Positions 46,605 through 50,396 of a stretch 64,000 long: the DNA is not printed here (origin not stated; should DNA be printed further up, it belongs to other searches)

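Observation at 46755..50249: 1164-aa four-domain fusion that appears to encode two parallel 'make and activate' phosphonate branches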

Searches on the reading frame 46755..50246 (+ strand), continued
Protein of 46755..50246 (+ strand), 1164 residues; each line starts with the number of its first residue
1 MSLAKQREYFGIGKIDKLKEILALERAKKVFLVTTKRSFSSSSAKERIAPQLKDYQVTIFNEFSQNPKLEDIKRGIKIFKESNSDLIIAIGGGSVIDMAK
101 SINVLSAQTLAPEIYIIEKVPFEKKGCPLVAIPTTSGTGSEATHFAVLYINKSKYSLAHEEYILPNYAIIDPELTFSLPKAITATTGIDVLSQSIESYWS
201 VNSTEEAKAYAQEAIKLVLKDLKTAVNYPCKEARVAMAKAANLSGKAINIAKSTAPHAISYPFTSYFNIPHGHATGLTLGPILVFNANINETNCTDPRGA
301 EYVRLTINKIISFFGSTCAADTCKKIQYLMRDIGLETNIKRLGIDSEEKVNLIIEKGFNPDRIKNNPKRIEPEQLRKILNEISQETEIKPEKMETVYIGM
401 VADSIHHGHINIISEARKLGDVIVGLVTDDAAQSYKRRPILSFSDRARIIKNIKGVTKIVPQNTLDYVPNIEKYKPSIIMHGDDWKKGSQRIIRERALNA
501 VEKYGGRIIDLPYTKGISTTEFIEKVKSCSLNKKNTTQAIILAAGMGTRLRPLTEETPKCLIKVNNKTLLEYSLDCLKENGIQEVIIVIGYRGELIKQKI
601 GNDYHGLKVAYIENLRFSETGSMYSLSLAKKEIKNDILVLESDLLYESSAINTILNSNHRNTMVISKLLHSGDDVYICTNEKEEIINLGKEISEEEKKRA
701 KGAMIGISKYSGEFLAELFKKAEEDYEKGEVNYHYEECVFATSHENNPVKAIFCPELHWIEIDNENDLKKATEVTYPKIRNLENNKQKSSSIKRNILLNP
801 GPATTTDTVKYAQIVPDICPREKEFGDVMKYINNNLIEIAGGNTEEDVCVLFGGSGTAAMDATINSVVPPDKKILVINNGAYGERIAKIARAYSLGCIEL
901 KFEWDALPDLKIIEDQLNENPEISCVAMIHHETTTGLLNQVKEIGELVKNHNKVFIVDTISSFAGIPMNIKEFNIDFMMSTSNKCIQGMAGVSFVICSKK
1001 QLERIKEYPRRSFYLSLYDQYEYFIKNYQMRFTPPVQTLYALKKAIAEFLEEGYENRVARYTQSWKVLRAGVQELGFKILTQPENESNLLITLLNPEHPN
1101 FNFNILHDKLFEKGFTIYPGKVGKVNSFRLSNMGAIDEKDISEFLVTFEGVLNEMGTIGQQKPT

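Call 15: find_encoding_contigs(protein=window:46755-50246:+, flank=10000, max_places=6)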
Protein window:46755-50246:+ (1164 aa): 24 contigs read that carry it; 4 places shown.
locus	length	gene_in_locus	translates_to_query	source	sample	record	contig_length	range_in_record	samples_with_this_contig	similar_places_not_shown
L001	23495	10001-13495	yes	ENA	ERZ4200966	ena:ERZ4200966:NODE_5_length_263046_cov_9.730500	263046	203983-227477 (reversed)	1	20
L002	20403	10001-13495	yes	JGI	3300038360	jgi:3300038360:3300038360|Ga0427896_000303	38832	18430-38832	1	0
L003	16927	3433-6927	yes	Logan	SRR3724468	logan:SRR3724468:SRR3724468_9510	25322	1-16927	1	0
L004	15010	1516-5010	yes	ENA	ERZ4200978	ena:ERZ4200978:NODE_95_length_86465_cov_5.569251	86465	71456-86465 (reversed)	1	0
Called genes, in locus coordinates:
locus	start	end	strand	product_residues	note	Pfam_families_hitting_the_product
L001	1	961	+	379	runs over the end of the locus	PF13439:Glyco_transf_4, PF13579:Glyco_trans_4_4, PF00534:Glycos_transf_1, PF20706:GT4-conflict, PF13692:Glyco_trans_1_4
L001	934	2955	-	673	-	PF01073:3Beta_HSD, PF01370:Epimerase, PF02719:Polysacc_synt_2, PF04321:RmlD_sub_bind, PF13460:NAD_binding_10, PF16363:GDP_Man_Dehyd, PF01073:3Beta_HSD, PF01370:Epimerase, +8 more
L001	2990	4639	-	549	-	PF13714:PEP_mutase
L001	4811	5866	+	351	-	PF13477:Glyco_trans_4_2 (weak), PF20706:GT4-conflict (faint), PF13439:Glyco_transf_4, PF13579:Glyco_trans_4_4, PF00534:Glycos_transf_1, PF13692:Glyco_trans_1_4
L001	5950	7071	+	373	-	PF02776:TPP_enzyme_N, PF02775:TPP_enzyme_C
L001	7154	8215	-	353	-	PF04991:LicD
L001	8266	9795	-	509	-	PF02310:B12-binding, PF04055:Radical_SAM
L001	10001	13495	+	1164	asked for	PF00465:Fe-ADH, PF13685:Fe-ADH_2, PF25137:ADH_Fe_C, PF01467:CTP_transf_like, PF00483:NTP_transferase, PF12804:NTP_transf_3, PF20202:DUF6564 (weak), PF00266:Aminotran_5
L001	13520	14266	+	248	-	PF01209:Ubie_methyltran (weak), PF13489:Methyltransf_23, PF13847:Methyltransf_31, PF08241:Methyltransf_11, PF08242:Methyltransf_12, PF13649:Methyltransf_25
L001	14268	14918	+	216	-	PF01066:CDP-OH_P_transf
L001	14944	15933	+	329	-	-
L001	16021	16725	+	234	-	PF00483:NTP_transferase, PF01128:IspD, PF12804:NTP_transf_3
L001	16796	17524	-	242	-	PF00926:DHBP_synthase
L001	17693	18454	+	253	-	PF01066:CDP-OH_P_transf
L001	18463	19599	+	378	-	PF13439:Glyco_transf_4, PF02350:Epimerase_2 (faint), PF00534:Glycos_transf_1, PF13692:Glyco_trans_1_4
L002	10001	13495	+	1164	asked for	PF00465:Fe-ADH, PF13685:Fe-ADH_2, PF25137:ADH_Fe_C, PF01467:CTP_transf_like, PF00483:NTP_transferase, PF12804:NTP_transf_3, PF20202:DUF6564 (weak), PF00266:Aminotran_5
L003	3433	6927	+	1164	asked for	PF00465:Fe-ADH, PF13685:Fe-ADH_2, PF25137:ADH_Fe_C, PF01467:CTP_transf_like, PF00483:NTP_transferase, PF12804:NTP_transf_3, PF20202:DUF6564 (weak), PF00266:Aminotran_5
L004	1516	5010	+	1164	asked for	PF00465:Fe-ADH, PF13685:Fe-ADH_2, PF25137:ADH_Fe_C, PF01467:CTP_transf_like, PF00483:NTP_transferase, PF12804:NTP_transf_3, PF20202:DUF6564 (weak), PF00266:Aminotran_5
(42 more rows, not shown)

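Call 16: find_related_loci(query=window:46755-50246:+, collection=genome_contigs, flank=10000)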
Query window:46755-50246:+ (1164 aa) in genome_contigs; peptide patterns used: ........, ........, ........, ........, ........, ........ (x = any residue, [..] = any of these).
38 stretches matched a pattern; 4 encode a relative of the query (tblastn E <= 1e-3); 4 distinct loci.
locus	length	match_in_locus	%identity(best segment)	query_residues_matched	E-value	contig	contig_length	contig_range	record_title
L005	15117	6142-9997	68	519-1156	0e+0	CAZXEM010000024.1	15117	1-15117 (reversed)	MAG TPA_asm: uncultured Methanosarcinales archaeon isolate binchicken_co28_250 genome assembly, contig: NODE_2612_length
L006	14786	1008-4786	71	538-1155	0e+0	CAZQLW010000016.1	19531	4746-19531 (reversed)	MAG TPA_asm: uncultured Methanosarcinales archaeon isolate SRP077602_co2_353 genome assembly, contig: NODE_4174_length_1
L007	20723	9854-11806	43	539-1145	2e-157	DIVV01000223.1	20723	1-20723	MAG TPA_asm: bacterium UBP16_UBA6123 isolate UBA6123 UBA6123_contig_60244, whole genome shotgun sequence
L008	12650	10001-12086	55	539-1152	2e-123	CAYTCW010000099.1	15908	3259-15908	MAG TPA_asm: uncultured bacterium isolate SRP192927_co10_55 genome assembly, contig: NODE_2444_length_15908_cov_11.31344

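Call 17: search_protein_families(library=pfam, proteins=[P0001, P0002, P0012, P0016, P0050, P0066, P0003], max_evalue=0.001)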
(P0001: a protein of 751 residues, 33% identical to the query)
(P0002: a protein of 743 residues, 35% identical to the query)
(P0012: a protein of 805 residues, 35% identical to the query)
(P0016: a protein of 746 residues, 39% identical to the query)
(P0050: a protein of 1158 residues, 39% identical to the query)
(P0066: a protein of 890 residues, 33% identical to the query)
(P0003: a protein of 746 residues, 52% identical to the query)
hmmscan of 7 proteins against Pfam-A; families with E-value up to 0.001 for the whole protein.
P0001 (751 aa): 7 families
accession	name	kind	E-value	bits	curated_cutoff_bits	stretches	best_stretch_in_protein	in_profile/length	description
PF00465.25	Fe-ADH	-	3e-34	118.5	31.3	1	392-537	16-166/168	Iron-containing alcohol dehydrogenase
PF25137.1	ADH_Fe_C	-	1.1e-20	74.6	27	1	552-745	3-192/194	Fe-containing alcohol dehydrogenase family, C-terminal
PF01467.32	CTP_transf_like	-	2.2e-12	47.8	21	1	251-345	7-102/133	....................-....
PF12804.13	NTP_transf_3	-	3.3e-10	40.8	27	1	3-122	1-110/160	MobA-like NTP transferase domain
PF00483.29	NTP_transferase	-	3.4e-10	40.3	21.2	1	2-121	1-123/245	Nucleotidyl transferase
PF13685.12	Fe-ADH_2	-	1.1e-06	29.1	28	1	392-475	12-95/149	Iron-containing alcohol dehydrogenase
PF20202.4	DUF6564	-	6e-05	23.2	25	1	30-132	13-121/230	Domain of unknown function (DUF6564)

P0002 (743 aa): 7 families
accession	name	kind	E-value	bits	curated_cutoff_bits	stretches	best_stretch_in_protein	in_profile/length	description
PF00465.25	Fe-ADH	-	9.2e-39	133.2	31.3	1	381-537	8-167/168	Iron-containing alcohol dehydrogenase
PF25137.1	ADH_Fe_C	-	4.3e-16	59.6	27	1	551-740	3-192/194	Fe-containing alcohol dehydrogenase family, C-terminal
PF01467.32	CTP_transf_like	-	1.3e-12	48.5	21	1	248-341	7-101/133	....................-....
PF00483.29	NTP_transferase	-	7.3e-10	39.3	21.2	1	2-125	1-126/245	Nucleotidyl transferase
PF12804.13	NTP_transf_3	-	4e-09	37.3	27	1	3-111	1-98/160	MobA-like NTP transferase domain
PF13685.12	Fe-ADH_2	-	6.6e-09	36.4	28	1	385-545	8-149/149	Iron-containing alcohol dehydrogenase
PF20202.4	DUF6564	-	2.8e-08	34.1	25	1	30-132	13-121/230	Domain of unknown function (DUF6564)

P0012 (805 aa): 5 families
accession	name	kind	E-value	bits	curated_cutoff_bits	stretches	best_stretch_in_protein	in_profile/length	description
PF00465.25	Fe-ADH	-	2e-30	106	31.3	1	443-593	13-167/168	Iron-containing alcohol dehydrogenase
PF25137.1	ADH_Fe_C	-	6.6e-23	81.9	27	1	605-739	1-123/194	Fe-containing alcohol dehydrogenase family, C-terminal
PF13714.12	PEP_mutase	-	1.4e-22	80.9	31.5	1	148-396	1-240/240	Phosphoenolpyruvate phosphomutase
PF01467.32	CTP_transf_like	-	3.1e-19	70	21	1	9-130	5-130/133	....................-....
PF13685.12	Fe-ADH_2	-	3.8e-06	27.4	28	1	443-531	9-94/149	Iron-containing alcohol dehydrogenase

P0016 (746 aa): 6 families
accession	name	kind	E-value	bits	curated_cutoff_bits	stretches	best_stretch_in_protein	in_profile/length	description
PF00465.25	Fe-ADH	-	2.6e-36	125.2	31.3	1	389-541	12-167/168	Iron-containing alcohol dehydrogenase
PF25137.1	ADH_Fe_C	-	2.4e-22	80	27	1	555-744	3-193/194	Fe-containing alcohol dehydrogenase family, C-terminal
PF01467.32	CTP_transf_like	-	1.8e-14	54.5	21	1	248-342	7-102/133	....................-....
PF12804.13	NTP_transf_3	-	1e-09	39.2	27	1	3-122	1-110/160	MobA-like NTP transferase domain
PF13685.12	Fe-ADH_2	-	9.9e-09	35.8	28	1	390-478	9-95/149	Iron-containing alcohol dehydrogenase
PF00483.29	NTP_transferase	-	8.1e-07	29.3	21.2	1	2-126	1-127/245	Nucleotidyl transferase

P0050 (1158 aa): 6 families
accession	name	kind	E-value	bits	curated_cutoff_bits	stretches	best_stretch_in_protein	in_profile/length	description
PF04991.19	LicD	-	1.2e-66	225.5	22.6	2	895-1128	1-227/227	LicD family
PF00465.25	Fe-ADH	-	4.6e-34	117.9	31.3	1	244-400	4-167/168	Iron-containing alcohol dehydrogenase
PF25137.1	ADH_Fe_C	-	7.7e-17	62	27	1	417-570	6-155/194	Fe-containing alcohol dehydrogenase family, C-terminal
PF12804.13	NTP_transf_3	-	2e-10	41.5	27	1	3-120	1-109/160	MobA-like NTP transferase domain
PF13685.12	Fe-ADH_2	-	4.9e-09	36.8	28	1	255-335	11-93/149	Iron-containing alcohol dehydrogenase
PF00483.29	NTP_transferase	-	6.6e-07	29.6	21.2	1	2-118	1-121/245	Nucleotidyl transferase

P0066 (890 aa): 6 families
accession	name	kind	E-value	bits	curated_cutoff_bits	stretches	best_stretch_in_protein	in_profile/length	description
PF04991.19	LicD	-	7.2e-40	137.9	22.6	1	630-855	1-227/227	LicD family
PF00465.25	Fe-ADH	-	9.1e-37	126.7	31.3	1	245-402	3-167/168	Iron-containing alcohol dehydrogenase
PF25137.1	ADH_Fe_C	-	4.3e-20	72.7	27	1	416-603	3-190/194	Fe-containing alcohol dehydrogenase family, C-terminal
PF12804.13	NTP_transf_3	-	1.8e-08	35.2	27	1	3-123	1-110/160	MobA-like NTP transferase domain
PF13685.12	Fe-ADH_2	-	1.9e-07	31.6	28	1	249-337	3-93/149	Iron-containing alcohol dehydrogenase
PF00483.29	NTP_transferase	-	9.4e-07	29.1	21.2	1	2-142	1-146/245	Nucleotidyl transferase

P0003 (746 aa): 5 families
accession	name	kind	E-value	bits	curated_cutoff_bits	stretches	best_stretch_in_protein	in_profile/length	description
PF00465.25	Fe-ADH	-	7.7e-38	130.2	31.3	1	382-537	12-168/168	Iron-containing alcohol dehydrogenase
PF25137.1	ADH_Fe_C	-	8.6e-37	127.2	27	1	548-744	1-192/194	Fe-containing alcohol dehydrogenase family, C-terminal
PF02775.26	TPP_enzyme_C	-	2.2e-16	60.5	21.9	1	209-344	5-151/151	Thiamine pyrophosphate enzyme, C-terminal TPP binding domain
PF02776.23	TPP_enzyme_N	-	1.4e-15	57.5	26.8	1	8-120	8-114/119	Thiamine pyrophosphate enzyme, N-terminal TPP binding domain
PF13685.12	Fe-ADH_2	-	1.6e-09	38.4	28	1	384-468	10-93/149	Iron-containing alcohol dehydrogenase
